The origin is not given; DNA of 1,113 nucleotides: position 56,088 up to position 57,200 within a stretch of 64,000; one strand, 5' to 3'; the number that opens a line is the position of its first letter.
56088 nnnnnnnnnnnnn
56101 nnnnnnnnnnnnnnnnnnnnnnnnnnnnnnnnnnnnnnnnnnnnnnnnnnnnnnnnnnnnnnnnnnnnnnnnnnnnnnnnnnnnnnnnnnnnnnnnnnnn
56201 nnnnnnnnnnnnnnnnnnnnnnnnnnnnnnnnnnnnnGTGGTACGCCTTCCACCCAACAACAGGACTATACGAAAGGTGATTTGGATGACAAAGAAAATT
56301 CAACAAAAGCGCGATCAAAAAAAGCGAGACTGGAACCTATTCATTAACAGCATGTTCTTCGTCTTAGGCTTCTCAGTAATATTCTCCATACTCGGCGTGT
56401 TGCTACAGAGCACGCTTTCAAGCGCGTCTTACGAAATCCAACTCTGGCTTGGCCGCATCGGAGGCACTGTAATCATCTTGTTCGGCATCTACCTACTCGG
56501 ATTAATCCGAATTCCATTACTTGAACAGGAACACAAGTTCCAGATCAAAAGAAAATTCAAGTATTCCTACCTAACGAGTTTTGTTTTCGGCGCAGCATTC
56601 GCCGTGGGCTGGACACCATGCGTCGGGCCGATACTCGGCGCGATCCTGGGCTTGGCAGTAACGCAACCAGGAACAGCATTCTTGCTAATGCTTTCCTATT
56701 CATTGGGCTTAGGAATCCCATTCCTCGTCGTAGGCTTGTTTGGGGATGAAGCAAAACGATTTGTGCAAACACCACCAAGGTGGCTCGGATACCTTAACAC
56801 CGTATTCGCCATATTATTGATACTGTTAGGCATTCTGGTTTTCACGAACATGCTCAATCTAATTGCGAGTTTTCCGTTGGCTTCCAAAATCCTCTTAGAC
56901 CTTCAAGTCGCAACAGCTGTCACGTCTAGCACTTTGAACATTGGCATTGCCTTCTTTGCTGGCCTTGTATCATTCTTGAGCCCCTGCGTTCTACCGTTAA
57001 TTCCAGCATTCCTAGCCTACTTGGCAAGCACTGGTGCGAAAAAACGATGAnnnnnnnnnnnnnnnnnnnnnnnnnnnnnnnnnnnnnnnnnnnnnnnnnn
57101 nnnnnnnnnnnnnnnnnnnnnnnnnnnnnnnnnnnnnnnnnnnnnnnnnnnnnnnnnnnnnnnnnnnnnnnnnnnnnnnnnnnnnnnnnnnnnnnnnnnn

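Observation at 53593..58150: Unusually dense extracytoplasmic thiol-disulfide cluster: two CcdA genes, two TlpA-like genes, and a CxxC DUF3179 lipoprotein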

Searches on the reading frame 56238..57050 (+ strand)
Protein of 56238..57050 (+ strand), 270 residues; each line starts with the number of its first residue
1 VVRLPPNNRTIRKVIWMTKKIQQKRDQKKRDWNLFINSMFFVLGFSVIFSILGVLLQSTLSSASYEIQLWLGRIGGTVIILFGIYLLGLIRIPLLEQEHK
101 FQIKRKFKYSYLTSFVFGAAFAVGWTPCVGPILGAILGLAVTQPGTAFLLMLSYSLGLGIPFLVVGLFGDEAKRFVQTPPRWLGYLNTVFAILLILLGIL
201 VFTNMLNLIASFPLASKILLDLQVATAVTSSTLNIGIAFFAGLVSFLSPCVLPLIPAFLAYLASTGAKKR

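Call 3: search_protein_families(library=pfam, proteins=[window:56238-57050:+], max_evalue=0.01)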
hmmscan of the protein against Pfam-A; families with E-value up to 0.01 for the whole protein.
window:56238-57050:+ (270 aa): 3 families
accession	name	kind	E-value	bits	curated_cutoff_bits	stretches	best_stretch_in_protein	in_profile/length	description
PF02683.22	DsbD_TM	-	3.8e-15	56.2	27.1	2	29-204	39-217/219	Cytochrome C biogenesis protein transmembrane domain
PF13386.12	DsbD_2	-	1.6e-08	35.2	24.9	1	27-199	28-198/199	Cytochrome C biogenesis protein transmembrane region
PF19683.4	DUF6185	-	0.0051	15.5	25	1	69-217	251-394/825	Family of unknown function (DUF6185)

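Call 4: search_protein_families(library=ncbifam, proteins=[window:56238-57050:+], max_evalue=0.01)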
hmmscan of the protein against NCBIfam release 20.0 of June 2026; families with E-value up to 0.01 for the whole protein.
window:56238-57050:+ (270 aa): 3 families
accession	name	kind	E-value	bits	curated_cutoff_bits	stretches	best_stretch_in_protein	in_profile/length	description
NF045694.1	seleno_TsoB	exception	6.5e-13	47.6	805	1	28-220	217-409/572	rhodanese/DsbD fusion-like selenoprotein TsoB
NF040495.1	tranport_ArsG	equivalog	2.7e-11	43.3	200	1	29-203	39-222/225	aromatic aminobenezylarsenical efflux permease ArsG family transporter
NF001419.0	PRK00293.1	subfamily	2.5e-08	33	330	1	26-218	203-398/574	protein-disulfide reductase DsbD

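Call 16: find_homologous_proteins(query=window:56286-57050:+)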
Query window:56286-57050:+ (254 aa): 7977 proteins with E <= 0.001 among 8000 candidates; the best 120 are listed.
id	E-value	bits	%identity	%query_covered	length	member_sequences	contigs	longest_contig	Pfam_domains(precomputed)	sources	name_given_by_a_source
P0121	3.0e-156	536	100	100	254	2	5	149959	PF02683.23,PF13386.13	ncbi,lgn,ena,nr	ncbi:MAG: sulfite exporter TauE/SafE family protein [DPANN group archaeon]|nr:sulfite exporter TauE/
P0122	6.7e-100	352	66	99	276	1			PF02683.23,PF13386.13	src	-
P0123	5.0e-98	346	68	95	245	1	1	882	PF02683.23,PF13386.13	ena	-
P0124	9.0e-98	345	66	96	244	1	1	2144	PF02683.23,PF13386.13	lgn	-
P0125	3.0e-97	343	67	96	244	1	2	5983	PF02683.23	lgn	-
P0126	3.7e-97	343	65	96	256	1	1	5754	PF02683.23,PF13386.13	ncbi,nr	ncbi:sulfite exporter TauE/SafE family protein [Candidatus Woesearchaeota archaeon]|nr:sulfite expor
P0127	5.6e-97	342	63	100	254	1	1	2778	PF02683.23,PF13386.13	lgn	-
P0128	1.1e-96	341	67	97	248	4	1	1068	PF02683.23,PF13386.13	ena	-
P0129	1.1e-96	341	66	95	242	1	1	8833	PF02683.23,PF13386.13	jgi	-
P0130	3.3e-96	340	67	95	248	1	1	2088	PF02683.23,PF13386.13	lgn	-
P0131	4.7e-96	339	64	96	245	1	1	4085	PF02683.23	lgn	-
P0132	5.0e-96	339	66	95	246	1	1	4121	PF02683.23,PF13386.13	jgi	jgi:cytochrome c-type biogenesis protein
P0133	5.7e-96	339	64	100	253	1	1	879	PF02683.23,PF13386.13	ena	-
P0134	6.4e-96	339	68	93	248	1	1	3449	PF02683.23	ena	-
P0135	6.4e-96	339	66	96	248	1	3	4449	PF02683.23,PF13386.13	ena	-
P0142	2.1e-95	337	65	96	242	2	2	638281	PF02683.23,PF13386.13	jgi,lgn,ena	-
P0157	1.0e-94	335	64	98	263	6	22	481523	PF02683.23,PF13386.13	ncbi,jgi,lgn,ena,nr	ncbi:cytochrome C biogenesis protein [Candidatus Woesearchaeota archaeon]|jgi:cytochrome c-type biog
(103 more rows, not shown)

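Call 18: search_solved_structures(query=window:56286-57050:+, max_evalue=1, show_alignments=3)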
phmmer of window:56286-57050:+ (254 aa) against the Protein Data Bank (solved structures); distinct sequences matched with E-value up to 1: 2.
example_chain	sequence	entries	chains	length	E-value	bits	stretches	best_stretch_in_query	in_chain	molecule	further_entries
5vkv_A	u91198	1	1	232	4e-35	124.8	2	19-196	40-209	Cytochrome c-type biogenesis protein CcdA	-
2n4x_A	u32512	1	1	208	0.039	16.8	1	48-190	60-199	Cytochrome C-type biogenesis protein (CcdA)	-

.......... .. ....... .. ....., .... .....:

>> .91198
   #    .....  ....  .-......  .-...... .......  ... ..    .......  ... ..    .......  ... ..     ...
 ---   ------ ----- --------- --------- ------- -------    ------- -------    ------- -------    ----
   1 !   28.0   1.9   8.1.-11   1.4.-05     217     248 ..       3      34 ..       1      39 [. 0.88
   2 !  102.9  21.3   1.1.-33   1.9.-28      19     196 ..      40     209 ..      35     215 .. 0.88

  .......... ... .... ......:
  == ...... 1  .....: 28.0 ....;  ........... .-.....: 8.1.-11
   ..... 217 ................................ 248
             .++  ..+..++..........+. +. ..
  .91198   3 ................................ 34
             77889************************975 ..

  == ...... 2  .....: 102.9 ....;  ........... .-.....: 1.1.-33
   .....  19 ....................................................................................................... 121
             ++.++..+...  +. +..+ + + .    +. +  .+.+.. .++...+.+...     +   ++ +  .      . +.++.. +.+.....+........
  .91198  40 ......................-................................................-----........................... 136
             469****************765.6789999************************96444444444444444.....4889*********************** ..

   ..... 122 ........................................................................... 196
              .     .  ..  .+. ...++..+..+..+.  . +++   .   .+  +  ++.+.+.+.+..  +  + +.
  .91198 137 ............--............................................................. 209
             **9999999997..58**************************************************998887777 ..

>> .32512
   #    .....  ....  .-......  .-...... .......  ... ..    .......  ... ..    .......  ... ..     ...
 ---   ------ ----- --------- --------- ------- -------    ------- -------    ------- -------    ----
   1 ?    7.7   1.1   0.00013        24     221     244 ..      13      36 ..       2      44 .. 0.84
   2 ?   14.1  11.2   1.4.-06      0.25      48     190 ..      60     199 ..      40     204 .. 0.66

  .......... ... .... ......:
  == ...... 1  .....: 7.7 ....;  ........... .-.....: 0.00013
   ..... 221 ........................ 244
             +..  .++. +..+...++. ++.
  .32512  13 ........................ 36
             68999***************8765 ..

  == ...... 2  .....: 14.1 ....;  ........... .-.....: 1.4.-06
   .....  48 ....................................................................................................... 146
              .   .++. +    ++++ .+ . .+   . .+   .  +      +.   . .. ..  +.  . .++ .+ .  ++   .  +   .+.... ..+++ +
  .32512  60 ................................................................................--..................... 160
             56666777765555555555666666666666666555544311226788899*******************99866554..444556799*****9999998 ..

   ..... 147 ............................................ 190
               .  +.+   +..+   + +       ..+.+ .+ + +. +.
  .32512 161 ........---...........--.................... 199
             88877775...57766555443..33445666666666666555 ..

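Call 25: find_encoding_contigs(protein=P0142, flank=6000, max_places=2)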
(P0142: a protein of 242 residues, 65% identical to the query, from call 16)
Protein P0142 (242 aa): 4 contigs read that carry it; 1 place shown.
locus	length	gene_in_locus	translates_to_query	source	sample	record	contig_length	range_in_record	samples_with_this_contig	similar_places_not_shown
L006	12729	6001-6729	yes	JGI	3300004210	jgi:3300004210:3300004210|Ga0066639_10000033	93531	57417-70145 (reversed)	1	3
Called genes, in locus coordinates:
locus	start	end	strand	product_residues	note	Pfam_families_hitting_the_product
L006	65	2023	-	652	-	PF01841:Transglut_core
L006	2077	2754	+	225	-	PF02568:ThiI, PF01171:ATP_bind_3, PF06508:QueC (weak)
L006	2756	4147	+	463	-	PF01406:tRNA-synt_1e, PF09334:tRNA-synt_1g (faint), PF09190:DALR_2 (faint), PF23493:CysS_C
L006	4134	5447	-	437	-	PF01266:DAO, PF06039:Mqo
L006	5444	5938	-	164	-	PF00782:DSPc, PF22785:Tc-R-P, PF22784:PTP-SAK, PF22741:PTP-NADK (weak)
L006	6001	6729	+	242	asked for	PF02683:DsbD_TM, PF13386:DsbD_2 (weak)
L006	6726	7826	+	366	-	PF00578:AhpC-TSA, PF08534:Redoxin, PF13905:Thioredoxin_8, PF17991:Thioredoxin_10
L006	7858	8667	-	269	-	PF04018:VCA0040-like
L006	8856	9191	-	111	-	-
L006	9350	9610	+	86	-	-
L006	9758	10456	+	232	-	PF00149:Metallophos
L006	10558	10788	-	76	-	-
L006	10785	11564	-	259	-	PF01149:Fapy_DNA_glyco, PF05833:NFACT_N (weak), PF06831:H2TH, PF06827:zf-FPG_IleRS (faint)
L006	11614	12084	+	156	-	PF03703:bPH_2 (weak)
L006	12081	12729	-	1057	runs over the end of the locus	PF01464:SLT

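Call 26: find_encoding_contigs(protein=P0157, flank=6000, max_places=3)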
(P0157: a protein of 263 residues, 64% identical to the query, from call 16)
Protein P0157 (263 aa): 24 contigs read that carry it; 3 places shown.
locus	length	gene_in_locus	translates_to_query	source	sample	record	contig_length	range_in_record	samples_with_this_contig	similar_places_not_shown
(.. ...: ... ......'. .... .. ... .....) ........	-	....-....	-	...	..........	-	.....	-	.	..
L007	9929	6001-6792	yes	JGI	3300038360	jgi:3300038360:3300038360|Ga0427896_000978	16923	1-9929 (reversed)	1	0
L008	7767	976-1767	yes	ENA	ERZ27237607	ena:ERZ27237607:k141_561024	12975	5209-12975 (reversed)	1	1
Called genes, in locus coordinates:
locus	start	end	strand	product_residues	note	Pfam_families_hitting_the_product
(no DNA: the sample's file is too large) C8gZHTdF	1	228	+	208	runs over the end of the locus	PF00834:Ribul_P_3_epim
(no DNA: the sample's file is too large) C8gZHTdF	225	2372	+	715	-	PF05057:DUF676 (faint), PF00561:Abhydrolase_1 (weak), PF02089:Palm_thioest (weak), PF01674:Lipase_2 (weak), PF06028:DUF915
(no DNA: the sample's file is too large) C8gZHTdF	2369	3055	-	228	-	-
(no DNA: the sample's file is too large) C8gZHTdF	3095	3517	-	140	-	PF07291:MauE, PF07681:DoxX (weak)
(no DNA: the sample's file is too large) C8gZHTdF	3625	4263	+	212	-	PF00578:AhpC-TSA (weak), PF08534:Redoxin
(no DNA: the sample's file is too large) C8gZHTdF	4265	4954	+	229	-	PF02683:DsbD_TM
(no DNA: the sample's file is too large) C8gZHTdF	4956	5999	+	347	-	PF11376:DUF3179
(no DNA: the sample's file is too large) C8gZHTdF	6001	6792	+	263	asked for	PF02683:DsbD_TM, PF13386:DsbD_2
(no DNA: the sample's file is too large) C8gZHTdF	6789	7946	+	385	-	PF00578:AhpC-TSA, PF08534:Redoxin, PF13905:Thioredoxin_8, PF17991:Thioredoxin_10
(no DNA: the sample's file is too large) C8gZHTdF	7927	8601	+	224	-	PF18306:LDcluster4, PF03641:Lysine_decarbox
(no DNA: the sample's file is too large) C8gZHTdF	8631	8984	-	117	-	-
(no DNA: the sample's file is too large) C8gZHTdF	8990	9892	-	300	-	PF03446:NAD_binding_2, PF03807:F420_oxidored, PF00393:6PGD (weak)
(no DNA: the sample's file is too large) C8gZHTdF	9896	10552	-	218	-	PF13242:Hydrolase_like (weak)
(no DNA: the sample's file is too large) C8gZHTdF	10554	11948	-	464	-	PF00479:G6PD_N, PF02781:G6PD_C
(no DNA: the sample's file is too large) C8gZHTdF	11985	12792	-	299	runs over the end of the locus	-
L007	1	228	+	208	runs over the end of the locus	PF00834:Ribul_P_3_epim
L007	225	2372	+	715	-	PF05057:DUF676 (faint), PF00561:Abhydrolase_1 (weak), PF02089:Palm_thioest (weak), PF01674:Lipase_2 (weak), PF06028:DUF915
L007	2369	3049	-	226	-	-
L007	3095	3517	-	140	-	PF07291:MauE, PF07681:DoxX (weak)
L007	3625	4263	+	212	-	PF00578:AhpC-TSA (weak), PF08534:Redoxin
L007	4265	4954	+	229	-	PF02683:DsbD_TM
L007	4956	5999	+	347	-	PF11376:DUF3179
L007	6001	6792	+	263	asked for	PF02683:DsbD_TM, PF13386:DsbD_2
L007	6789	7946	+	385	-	PF00578:AhpC-TSA, PF08534:Redoxin, PF13905:Thioredoxin_8, PF17991:Thioredoxin_10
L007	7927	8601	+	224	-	PF18306:LDcluster4, PF03641:Lysine_decarbox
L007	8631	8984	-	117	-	-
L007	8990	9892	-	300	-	PF03446:NAD_binding_2, PF03807:F420_oxidored, PF00393:6PGD (weak)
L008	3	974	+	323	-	?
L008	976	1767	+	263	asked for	PF02683:DsbD_TM, PF13386:DsbD_2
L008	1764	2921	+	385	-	PF00578:AhpC-TSA, PF08534:Redoxin, PF13905:Thioredoxin_8, PF17991:Thioredoxin_10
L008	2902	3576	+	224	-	PF18306:LDcluster4, PF03641:Lysine_decarbox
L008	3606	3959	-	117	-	-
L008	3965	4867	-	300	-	PF03446:NAD_binding_2, PF03807:F420_oxidored, PF00393:6PGD (weak)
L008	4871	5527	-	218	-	PF13242:Hydrolase_like (weak)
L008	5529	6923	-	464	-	PF00479:G6PD_N, PF02781:G6PD_C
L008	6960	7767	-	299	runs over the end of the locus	-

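Call 71: predict_structure(alignment_id=A2)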
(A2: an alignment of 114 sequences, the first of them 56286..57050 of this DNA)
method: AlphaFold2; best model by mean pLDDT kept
length: 254 residues; sequences in the alignment: 114
mean_pLDDT: 65.6   pTM: 0.61
mean pLDDT of the five models: 65.6, 64.9, 64.5, 56.9, 55.1
residues with pLDDT >= 90: 0; 70-90: 115; 50-70: 101; < 50: 38
segments of 3 or more residues with pLDDT < 50: 1-13, 73-91, 252-254
pLDDT, mean of each block of 10 residues (from residue 1): 37 60 81 79 65 74 74 46 41 67 79 70 68 76 79 61 60 77 72 54 55 60 77 72 66 41
secondary structure, 60 per line:
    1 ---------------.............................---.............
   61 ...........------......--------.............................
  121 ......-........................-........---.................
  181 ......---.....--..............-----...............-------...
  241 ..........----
elements in order: H16-44 H48-71 H78-83 H92-126 H128-151 H153-160 H164-186 H190-194 H197-210 H216-230 H238-250
